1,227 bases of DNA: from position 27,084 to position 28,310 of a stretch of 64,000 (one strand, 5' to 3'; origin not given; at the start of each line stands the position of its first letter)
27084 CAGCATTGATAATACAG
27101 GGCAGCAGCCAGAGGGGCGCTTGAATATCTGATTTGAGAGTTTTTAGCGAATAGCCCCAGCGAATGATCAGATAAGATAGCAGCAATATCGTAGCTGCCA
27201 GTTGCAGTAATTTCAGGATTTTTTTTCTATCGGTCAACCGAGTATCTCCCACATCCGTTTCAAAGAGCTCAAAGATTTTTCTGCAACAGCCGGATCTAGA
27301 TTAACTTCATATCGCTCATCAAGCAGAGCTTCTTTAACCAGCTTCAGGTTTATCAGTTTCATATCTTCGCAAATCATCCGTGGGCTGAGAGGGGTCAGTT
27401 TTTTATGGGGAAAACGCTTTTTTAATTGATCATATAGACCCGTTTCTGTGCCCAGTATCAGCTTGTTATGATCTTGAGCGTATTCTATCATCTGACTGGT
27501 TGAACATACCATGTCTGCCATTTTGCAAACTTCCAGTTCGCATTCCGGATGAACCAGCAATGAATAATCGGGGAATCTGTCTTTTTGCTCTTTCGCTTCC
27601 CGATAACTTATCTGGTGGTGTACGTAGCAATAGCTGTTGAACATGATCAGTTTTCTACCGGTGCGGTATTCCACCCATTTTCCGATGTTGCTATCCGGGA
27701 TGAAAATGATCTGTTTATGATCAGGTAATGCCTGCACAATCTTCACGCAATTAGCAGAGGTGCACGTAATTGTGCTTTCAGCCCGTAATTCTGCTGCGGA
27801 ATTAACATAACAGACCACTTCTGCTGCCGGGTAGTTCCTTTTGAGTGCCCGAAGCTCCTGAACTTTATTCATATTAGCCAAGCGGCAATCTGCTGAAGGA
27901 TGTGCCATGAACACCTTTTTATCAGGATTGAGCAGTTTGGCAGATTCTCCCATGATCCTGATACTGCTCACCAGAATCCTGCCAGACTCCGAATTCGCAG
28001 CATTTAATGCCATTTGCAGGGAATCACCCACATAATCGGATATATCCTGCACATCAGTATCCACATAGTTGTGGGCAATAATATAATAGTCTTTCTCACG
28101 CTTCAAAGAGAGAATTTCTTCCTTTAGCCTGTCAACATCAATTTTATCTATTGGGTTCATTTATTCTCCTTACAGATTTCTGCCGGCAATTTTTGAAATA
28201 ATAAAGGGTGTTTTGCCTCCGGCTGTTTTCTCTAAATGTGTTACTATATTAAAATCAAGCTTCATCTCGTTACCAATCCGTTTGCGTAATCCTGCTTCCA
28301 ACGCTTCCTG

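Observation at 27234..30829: Divergent NadA-family Fe-S enzyme with a CapK-like ligase, CitE-like lyase and MaoC hydratase at the head of a glycan operon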

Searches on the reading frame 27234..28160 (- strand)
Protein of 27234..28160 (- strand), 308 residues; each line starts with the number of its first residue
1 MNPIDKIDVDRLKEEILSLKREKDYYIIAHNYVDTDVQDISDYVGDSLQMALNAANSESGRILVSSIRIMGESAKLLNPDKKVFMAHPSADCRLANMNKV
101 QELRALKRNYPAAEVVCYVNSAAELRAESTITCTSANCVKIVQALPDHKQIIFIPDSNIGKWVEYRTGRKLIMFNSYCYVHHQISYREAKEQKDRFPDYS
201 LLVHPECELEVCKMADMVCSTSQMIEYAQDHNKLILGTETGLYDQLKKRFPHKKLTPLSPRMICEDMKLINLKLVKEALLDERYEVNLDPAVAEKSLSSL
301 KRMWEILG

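Call 3: search_protein_families(library=pfam, proteins=[window:27234-28160:-], max_evalue=0.01)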
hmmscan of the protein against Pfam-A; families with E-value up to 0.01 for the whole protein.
window:27234-28160:- (308 aa): 1 family
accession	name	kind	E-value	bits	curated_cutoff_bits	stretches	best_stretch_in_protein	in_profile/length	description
PF02445.21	NadA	-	1.1e-96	324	27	1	14-304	1-294/295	Quinolinate synthetase A protein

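Call 4: search_protein_families(library=ncbifam, proteins=[window:27234-28160:-], max_evalue=0.01)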
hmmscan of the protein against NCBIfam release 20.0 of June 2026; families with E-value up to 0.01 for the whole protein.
window:27234-28160:- (308 aa): 4 families
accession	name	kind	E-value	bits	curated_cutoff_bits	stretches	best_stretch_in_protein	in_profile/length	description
NF006878.0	PRK09375.1-2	equivalog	1.3e-100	336.4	294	1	10-306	4-304/306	quinolinate synthase NadA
TIGR00550.1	nadA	equivalog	2e-85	286.7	262.9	1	10-306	4-308/309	quinolinate synthase NadA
NF006884.0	PRK09375.2-5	equivalog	5.1e-29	101.2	691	2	169-304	276-420/426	quinolinate synthase NadA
NF006882.0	PRK09375.2-3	equivalog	1.4e-20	73.4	561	2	26-170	75-236/447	quinolinate synthase NadA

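Call 8: search_solved_structures(query=window:27234-28160:-, show_alignments=2)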
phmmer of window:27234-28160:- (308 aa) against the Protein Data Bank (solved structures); distinct sequences matched with E-value up to 0.001: 10.
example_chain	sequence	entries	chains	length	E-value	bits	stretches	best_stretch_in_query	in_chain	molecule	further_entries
5ktm_A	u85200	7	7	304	2.4e-65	224.4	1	12-306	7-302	Quinolinate synthase A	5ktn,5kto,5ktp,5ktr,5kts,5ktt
4hhe_A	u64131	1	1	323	3e-65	224.1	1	9-306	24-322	Quinolinate synthase A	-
1wzu_A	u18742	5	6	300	3.5e-65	223.8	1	12-306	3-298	Quinolinate synthetase A | Quinolinate synthase A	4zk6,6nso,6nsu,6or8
6ora_A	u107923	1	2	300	8.6e-65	222.5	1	12-306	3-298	Quinolinate synthase A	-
4p3x_A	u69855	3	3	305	8.5e-63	216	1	12-308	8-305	Quinolinate synthase A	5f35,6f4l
7p4q_A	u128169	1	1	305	2.2e-62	214.6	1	12-308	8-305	Quinolinate synthase A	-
6g74_A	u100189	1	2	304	2.9e-62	214.3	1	12-308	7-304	Quinolinate synthase A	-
5lqm_A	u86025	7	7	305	2.9e-62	214.2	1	12-308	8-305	Quinolinate synthase A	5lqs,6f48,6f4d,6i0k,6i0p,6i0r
5f33_A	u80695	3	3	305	2.9e-62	214.2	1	12-308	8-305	Quinolinate synthase A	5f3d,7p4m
7p4p_A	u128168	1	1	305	4.3e-62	213.7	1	12-308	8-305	Quinolinate synthase A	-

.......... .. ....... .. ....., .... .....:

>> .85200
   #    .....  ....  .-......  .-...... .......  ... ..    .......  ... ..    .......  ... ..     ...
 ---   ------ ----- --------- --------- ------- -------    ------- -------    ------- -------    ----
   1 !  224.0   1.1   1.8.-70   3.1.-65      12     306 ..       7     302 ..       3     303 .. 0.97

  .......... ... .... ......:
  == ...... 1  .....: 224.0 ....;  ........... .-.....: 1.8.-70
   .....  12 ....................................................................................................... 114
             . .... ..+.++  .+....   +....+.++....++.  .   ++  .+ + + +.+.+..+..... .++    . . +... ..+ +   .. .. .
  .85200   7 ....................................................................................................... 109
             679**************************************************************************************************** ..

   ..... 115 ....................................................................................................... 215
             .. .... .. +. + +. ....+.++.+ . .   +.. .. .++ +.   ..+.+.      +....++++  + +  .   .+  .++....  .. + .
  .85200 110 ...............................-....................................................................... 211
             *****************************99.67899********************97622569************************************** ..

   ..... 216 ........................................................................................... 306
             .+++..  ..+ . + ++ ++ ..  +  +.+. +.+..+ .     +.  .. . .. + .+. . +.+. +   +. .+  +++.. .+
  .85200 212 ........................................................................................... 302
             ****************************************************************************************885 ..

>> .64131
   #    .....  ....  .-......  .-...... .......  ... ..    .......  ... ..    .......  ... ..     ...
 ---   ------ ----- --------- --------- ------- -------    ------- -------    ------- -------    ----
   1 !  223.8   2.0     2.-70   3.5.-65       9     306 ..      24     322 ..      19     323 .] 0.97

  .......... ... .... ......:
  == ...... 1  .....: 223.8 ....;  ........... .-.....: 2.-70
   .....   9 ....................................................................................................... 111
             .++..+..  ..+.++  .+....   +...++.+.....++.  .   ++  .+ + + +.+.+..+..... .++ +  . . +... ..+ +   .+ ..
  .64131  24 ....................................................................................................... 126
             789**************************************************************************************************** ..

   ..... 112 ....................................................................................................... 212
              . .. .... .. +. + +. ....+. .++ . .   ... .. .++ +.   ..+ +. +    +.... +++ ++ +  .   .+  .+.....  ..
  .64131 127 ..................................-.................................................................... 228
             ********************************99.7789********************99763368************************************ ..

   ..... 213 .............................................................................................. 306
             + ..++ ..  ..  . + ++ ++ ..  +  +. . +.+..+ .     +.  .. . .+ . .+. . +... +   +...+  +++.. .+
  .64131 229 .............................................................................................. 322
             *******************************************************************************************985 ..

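Call 9: find_related_loci(query=window:27234-28160:-, collection=genome_contigs, flank=10000)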
Query window:27234-28160:- (308 aa) in genome_contigs; peptide patterns used: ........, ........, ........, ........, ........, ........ (x = any residue, [..] = any of these).
37 stretches matched a pattern; 5 encode a relative of the query (tblastn E <= 1e-3); 5 distinct loci.
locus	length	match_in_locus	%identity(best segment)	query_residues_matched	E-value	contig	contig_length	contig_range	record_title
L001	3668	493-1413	76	1-307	4e-172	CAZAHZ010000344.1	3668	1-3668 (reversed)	MAG TPA_asm: uncultured Candidatus Cloacimonadota bacterium isolate SRP178699_co2_176 genome assembly, contig: NODE_3483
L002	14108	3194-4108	76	4-308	7e-162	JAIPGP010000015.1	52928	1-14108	MAG: Candidatus Cloacimonadota bacterium isolate Tobar13.5m-G52 Tobar13-5m-C688, whole genome shotgun sequence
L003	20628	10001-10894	70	10-307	9e-146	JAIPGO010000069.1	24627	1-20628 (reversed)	MAG: Candidatus Cloacimonadota bacterium isolate Tobar13.5m-G51 Tobar13-5m-C2267, whole genome shotgun sequence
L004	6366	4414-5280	58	19-307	2e-111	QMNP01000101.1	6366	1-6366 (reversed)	MAG: Candidatus Cloacimonadota bacterium isolate B137_G9 B137_Guay9_scaffold_20864, whole genome shotgun sequence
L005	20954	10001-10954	30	1-305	3e-40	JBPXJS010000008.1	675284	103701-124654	MAG: Bacteroidota bacterium isolate mt_P1 k141_147568, whole genome shotgun sequence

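Call 10: find_homologous_proteins(query=window:27234-28160:-)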
Query window:27234-28160:- (308 aa): 1350 proteins with E <= 0.001 among 2381 candidates; the best 120 are listed.
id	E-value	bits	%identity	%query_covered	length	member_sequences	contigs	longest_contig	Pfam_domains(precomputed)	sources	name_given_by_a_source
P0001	3.6e-202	688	100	100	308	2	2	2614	PF02445.22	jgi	jgi:quinolinate synthase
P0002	6.9e-166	569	81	100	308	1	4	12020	PF02445.22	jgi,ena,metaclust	metaclust:\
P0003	6.3e-156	536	77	100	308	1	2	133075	PF02445.22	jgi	jgi:quinolinate synthase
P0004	2.3e-155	535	76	100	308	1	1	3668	PF02445.22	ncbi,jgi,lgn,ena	-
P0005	1.5e-154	532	75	100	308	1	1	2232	PF02445.22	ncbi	-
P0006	4.1e-154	531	75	100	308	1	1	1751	PF02445.22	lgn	-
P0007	6.1e-153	527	75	100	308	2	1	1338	PF02445.22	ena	-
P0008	4.5e-151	521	75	100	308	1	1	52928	PF02445.22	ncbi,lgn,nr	ncbi:MAG: quinolinate synthase NadA [Candidatus Cloacimonetes bacterium]|nr:quinolinate synthase Nad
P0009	1.5e-149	516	74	100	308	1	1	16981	PF02445.22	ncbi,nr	ncbi:MAG: quinolinate synthase NadA [Candidatus Stygibacter frigidus]|nr:quinolinate synthase NadA [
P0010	1.0e-138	480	70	98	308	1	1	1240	PF02445.22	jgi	jgi:quinolinate synthase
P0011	6.6e-136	471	69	97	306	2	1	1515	PF02445.22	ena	-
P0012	7.4e-136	471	70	97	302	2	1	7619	PF02445.22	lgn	-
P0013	1.7e-121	423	63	97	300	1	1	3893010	PF02445.22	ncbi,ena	-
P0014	3.5e-119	416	61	98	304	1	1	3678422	PF02445.22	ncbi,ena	-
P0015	5.6e-117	409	61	96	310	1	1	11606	PF02445.22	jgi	-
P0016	2.2e-116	407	60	96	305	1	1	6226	PF02445.22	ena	-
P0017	1.8e-115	404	63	96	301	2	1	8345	PF02445.22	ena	-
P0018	1.6e-114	401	61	96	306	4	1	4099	PF02445.22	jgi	-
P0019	1.0e-112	395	59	97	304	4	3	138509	PF02445.22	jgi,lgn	-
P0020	4.1e-111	389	58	98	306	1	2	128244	PF02445.22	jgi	jgi:quinolinate synthase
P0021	2.0e-110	387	59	94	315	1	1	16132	PF02445.22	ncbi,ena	-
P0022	2.1e-110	387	57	98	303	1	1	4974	PF02445.22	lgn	-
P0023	2.5e-109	384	56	100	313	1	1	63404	PF02445.22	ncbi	ncbi:quinolinate synthase NadA [Candidatus Cloacimonadota bacterium]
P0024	6.6e-109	382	60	94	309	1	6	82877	PF02445.22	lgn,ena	-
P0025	8.9e-109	382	59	94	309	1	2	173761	PF02445.22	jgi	jgi:quinolinate synthase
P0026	1.1e-108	382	59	94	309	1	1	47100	PF02445.22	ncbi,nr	ncbi:MAG: quinolinate synthase NadA [Candidatus Cloacimonadales bacterium]|nr:quinolinate synthase N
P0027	1.6e-108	381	58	94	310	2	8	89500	PF02445.22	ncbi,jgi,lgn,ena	-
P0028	1.9e-108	381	58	94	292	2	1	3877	PF02445.22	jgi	-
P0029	2.4e-108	380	57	97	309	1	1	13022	PF02445.22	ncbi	-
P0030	9.6e-108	378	57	98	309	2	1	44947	PF02445.22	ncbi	-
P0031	1.3e-107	378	58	93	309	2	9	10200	PF02445.22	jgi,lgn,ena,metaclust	metaclust:\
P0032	1.6e-107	378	60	94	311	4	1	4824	PF02445.22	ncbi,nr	ncbi:MAG TPA: quinolinate synthase NadA [Candidatus Cloacimonadota bacterium]|nr:quinolinate synthas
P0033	2.8e-107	377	55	97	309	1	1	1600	PF02445.22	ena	-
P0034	2.9e-107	377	58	94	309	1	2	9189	PF02445.22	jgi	-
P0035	3.5e-107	377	57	98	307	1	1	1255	PF02445.22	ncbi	-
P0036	3.6e-107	376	58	94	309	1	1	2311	PF02445.22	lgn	-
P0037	6.1e-107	376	56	97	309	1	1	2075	PF02445.22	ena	-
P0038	1.3e-106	375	55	97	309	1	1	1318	PF02445.22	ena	-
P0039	1.8e-106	374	56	98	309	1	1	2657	PF02445.22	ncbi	-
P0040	2.5e-106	374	57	97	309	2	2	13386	PF02445.22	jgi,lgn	-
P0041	2.6e-106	374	56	97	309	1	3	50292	PF02445.22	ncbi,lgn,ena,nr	ncbi:MAG: quinolinate synthase NadA [Candidatus Cloacimonetes bacterium]|nr:quinolinate synthase Nad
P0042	5.2e-106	373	55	99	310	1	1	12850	PF02445.22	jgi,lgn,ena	-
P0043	5.4e-106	373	55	97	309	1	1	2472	PF02445.22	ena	-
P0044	5.4e-106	373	55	99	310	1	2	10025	PF02445.22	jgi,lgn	-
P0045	6.2e-106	372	54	99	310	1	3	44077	PF02445.22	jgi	-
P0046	7.2e-106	372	55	99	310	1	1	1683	PF02445.22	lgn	-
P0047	7.4e-106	372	56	94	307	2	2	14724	PF02445.22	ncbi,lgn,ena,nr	ncbi:MAG: quinolinate synthase NadA [Candidatus Cloacimonetes bacterium]|nr:quinolinate synthase Nad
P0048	1.7e-105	371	57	98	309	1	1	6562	PF02445.22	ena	-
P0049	1.9e-105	371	56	97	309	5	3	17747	PF02445.22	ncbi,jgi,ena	-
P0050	2.4e-105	371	57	94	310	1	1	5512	PF02445.22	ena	-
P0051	3.1e-105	370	55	100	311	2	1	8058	PF02445.22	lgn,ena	-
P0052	3.2e-105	370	56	95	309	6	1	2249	PF02445.22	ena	-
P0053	4.5e-105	370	56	97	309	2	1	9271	PF02445.22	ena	-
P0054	1.5e-104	368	56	95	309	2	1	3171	PF02445.22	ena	-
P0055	2.0e-104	367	57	94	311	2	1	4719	PF02445.22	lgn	-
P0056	3.1e-104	367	55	99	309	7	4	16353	PF02445.22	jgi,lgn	jgi:quinolinate synthase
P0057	5.0e-104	366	56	93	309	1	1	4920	PF02445.22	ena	-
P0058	6.1e-104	366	58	94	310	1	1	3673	PF02445.22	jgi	jgi:quinolinate synthase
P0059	6.3e-104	366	56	93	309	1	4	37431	PF02445.22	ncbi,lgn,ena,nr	ncbi:MAG: quinolinate synthase NadA [Candidatus Cloacimonetes bacterium]|nr:quinolinate synthase Nad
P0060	1.4e-103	365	54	98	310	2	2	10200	PF02445.22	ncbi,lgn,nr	ncbi:MAG: quinolinate synthase NadA [Candidatus Cloacimonadota bacterium]|nr:quinolinate synthase Na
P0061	1.7e-103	364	58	94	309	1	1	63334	PF02445.22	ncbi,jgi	jgi:quinolinate synthase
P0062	1.8e-103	364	58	94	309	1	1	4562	PF02445.22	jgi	-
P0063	1.8e-103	364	57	94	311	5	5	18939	PF02445.22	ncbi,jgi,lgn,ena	-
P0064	2.8e-103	364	57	93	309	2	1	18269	PF02445.22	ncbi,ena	-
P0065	1.9e-102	361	58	94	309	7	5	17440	PF02445.22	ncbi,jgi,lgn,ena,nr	ncbi:MAG: quinolinate synthase [Candidatus Cloacimonas sp. 4484_143]|nr:MAG: quinolinate synthase [C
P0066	3.1e-102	360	54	96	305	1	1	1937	PF02445.22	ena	-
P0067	3.2e-102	360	55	96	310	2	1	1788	PF02445.22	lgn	-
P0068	5.7e-102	359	56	94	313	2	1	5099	PF02445.22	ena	-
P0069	6.9e-102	359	57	96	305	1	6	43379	PF02445.22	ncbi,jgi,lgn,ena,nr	ncbi:MAG: quinolinate synthase NadA [Candidatus Cloacimonetes bacterium]|jgi:quinolinate synthase|nr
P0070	8.1e-102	359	54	97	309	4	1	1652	PF02445.22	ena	-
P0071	1.3e-101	358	53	96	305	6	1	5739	PF02445.22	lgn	-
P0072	5.1e-101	356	56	93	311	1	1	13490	PF02445.22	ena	-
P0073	1.8e-100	354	55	94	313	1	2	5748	PF02445.22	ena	-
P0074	2.7e-100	354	52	98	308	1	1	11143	PF02445.22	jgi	jgi:quinolinate synthase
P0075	1.0e-98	349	54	94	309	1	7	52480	PF02445.22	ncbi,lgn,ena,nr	ncbi:MAG: quinolinate synthase NadA [Candidatus Cloacimonetes bacterium]|nr:quinolinate synthase Nad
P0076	1.1e-98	349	53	98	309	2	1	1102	PF02445.22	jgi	jgi:quinolinate synthase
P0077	1.3e-98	348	53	96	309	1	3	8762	PF02445.22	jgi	-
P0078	8.6e-98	346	51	98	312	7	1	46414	PF02445.22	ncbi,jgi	-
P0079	6.5e-95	336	52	93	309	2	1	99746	PF02445.22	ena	-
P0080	5.3e-93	330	50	99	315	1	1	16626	PF02445.22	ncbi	-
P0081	1.0e-91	326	59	78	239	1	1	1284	PF02445.22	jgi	-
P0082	3.2e-90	321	47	99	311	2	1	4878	PF02445.22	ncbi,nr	ncbi:MAG: quinolinate synthase NadA [Candidatus Cloacimonetes bacterium]|nr:quinolinate synthase Nad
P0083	4.7e-84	301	46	96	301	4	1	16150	PF02445.22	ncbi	-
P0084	2.2e-83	298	47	96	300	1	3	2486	PF02445.22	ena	-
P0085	4.6e-82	294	45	95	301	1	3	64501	PF02445.22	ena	-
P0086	4.1e-81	291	46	91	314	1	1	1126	PF02445.22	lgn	-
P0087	1.1e-80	290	47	96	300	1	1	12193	PF02445.22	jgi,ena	-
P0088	1.5e-80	289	47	96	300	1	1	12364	PF02445.22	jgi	-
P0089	2.8e-80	288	45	96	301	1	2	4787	PF02445.22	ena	-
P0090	3.0e-80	288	44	96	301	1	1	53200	PF02445.22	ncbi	-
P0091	5.1e-80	287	44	96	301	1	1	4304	PF02445.22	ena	-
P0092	1.2e-79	286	64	67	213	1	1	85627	PF02445.22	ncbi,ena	-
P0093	2.0e-78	282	46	88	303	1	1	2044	PF02445.22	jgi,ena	-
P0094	4.4e-78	281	44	91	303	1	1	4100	PF02445.22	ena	-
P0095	1.5e-77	279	43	91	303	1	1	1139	PF02445.22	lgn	-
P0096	1.1e-72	263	43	96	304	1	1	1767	PF02445.22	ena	-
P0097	1.4e-72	263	44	94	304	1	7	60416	PF02445.22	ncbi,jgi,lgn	jgi:quinolinate synthase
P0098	1.5e-72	263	44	95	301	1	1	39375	PF02445.22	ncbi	-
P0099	2.3e-72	262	43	94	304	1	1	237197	PF02445.22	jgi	-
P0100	2.4e-72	262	42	96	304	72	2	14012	PF02445.22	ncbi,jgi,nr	ncbi:MAG: quinolinate synthase NadA [Actinobacteria bacterium]|nr:quinolinate synthase NadA [Actinom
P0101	3.6e-72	262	44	97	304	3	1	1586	PF02445.22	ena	-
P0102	8.0e-72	260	43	96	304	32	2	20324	PF02445.22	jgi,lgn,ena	-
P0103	9.5e-72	260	42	96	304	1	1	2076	PF02445.22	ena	-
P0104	1.1e-71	260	43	94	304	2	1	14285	PF02445.22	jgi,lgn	-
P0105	2.6e-71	259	43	97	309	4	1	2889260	PF02445.22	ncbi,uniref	ncbi:quinolinate synthase NadA [Methanolobus sp. WCC5]|uniref:quinolinate synthase NadA n=1 Tax=Meth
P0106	3.0e-71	259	43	94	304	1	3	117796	PF02445.22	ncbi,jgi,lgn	-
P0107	4.2e-71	258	42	96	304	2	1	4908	PF02445.22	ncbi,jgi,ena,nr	ncbi:MAG: quinolinate synthase NadA [Actinomycetota bacterium]|nr:quinolinate synthase NadA [Actinom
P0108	7.3e-71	257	42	96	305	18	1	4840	PF02445.22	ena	-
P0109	1.1e-70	257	42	96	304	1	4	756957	PF02445.22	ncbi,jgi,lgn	-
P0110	2.3e-70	256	43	95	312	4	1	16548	PF02445.22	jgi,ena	-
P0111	3.6e-70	255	42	95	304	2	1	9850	PF02445.22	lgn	-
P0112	3.7e-70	255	42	95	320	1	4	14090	PF02445.22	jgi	jgi:quinolinate synthase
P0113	6.3e-70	254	55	68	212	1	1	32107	PF02445.22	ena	-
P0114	7.8e-70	254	43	96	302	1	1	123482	PF02445.22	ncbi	-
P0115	1.3e-69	253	41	95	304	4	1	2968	PF02445.22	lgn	-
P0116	1.5e-69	253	44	99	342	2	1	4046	PF02445.22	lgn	-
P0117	2.1e-69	253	43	95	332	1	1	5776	PF02445.22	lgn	-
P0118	4.0e-69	252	43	97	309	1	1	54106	PF02445.22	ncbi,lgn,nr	ncbi:MAG: quinolinate synthase NadA [Methanolobus sp.]|nr:quinolinate synthase NadA [Methanolobus sp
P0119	4.1e-69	252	42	96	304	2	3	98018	PF02445.22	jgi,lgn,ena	-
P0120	4.4e-69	251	42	95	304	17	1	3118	PF02445.22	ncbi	-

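Call 12: find_encoding_contigs(protein=P0013, flank=10000, max_places=2)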
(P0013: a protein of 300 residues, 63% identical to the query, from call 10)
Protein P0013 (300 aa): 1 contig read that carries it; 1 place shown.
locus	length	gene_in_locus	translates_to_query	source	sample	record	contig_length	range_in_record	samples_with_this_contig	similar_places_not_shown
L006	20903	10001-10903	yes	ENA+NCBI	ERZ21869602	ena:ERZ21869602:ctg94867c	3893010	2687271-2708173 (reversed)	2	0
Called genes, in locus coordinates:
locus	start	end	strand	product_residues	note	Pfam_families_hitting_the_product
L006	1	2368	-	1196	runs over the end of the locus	PF00686:CBM_20 (faint), PF19714:DUF6209 (faint)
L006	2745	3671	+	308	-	PF00583:Acetyltransf_1, PF13508:Acetyltransf_7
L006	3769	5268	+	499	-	PF12390:Se-cys_synth_N (weak), PF03841:SelA, PF01053:Cys_Met_Meta_PP (weak), PF00266:Aminotran_5 (faint)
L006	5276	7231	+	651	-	PF00009:GTP_EFTU, PF01926:MMR_HSR1 (weak), PF03144:GTP_EFTU_D2, PF25461:Beta-barrel_SelB, PF09107:WHD_3rd_SelB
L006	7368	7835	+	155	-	PF19315:MC_hydratase, PF01575:MaoC_dehydratas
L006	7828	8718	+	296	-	PF03328:HpcH_HpaI, PF15617:C-C_Bond_Lyase (weak)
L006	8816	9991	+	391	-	PF27533:CapK_C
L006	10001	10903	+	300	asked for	PF02445:NadA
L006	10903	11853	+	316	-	PF03706:LPG_synthase_TM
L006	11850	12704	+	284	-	PF00535:Glycos_transf_2, PF13641:Glyco_tranf_2_3 (weak)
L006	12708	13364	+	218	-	PF25087:GMPPB_C, PF00132:Hexapep (weak)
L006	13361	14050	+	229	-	PF08889:WbqC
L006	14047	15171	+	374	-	PF01041:DegT_DnrJ_EryC1, PF01053:Cys_Met_Meta_PP (weak)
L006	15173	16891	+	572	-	PF19510:DUF6044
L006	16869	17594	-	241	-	PF00005:ABC_tran, PF13304:AAA_21 (faint)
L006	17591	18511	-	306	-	PF01297:ZnuA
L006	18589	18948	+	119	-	-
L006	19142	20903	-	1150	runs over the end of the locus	PF08126:Propeptide_C25, PF01364:Peptidase_C25, PF07705:CARDB (faint), PF13860:FlgD_ig (weak), PF18962:Por_Secre_tail (faint)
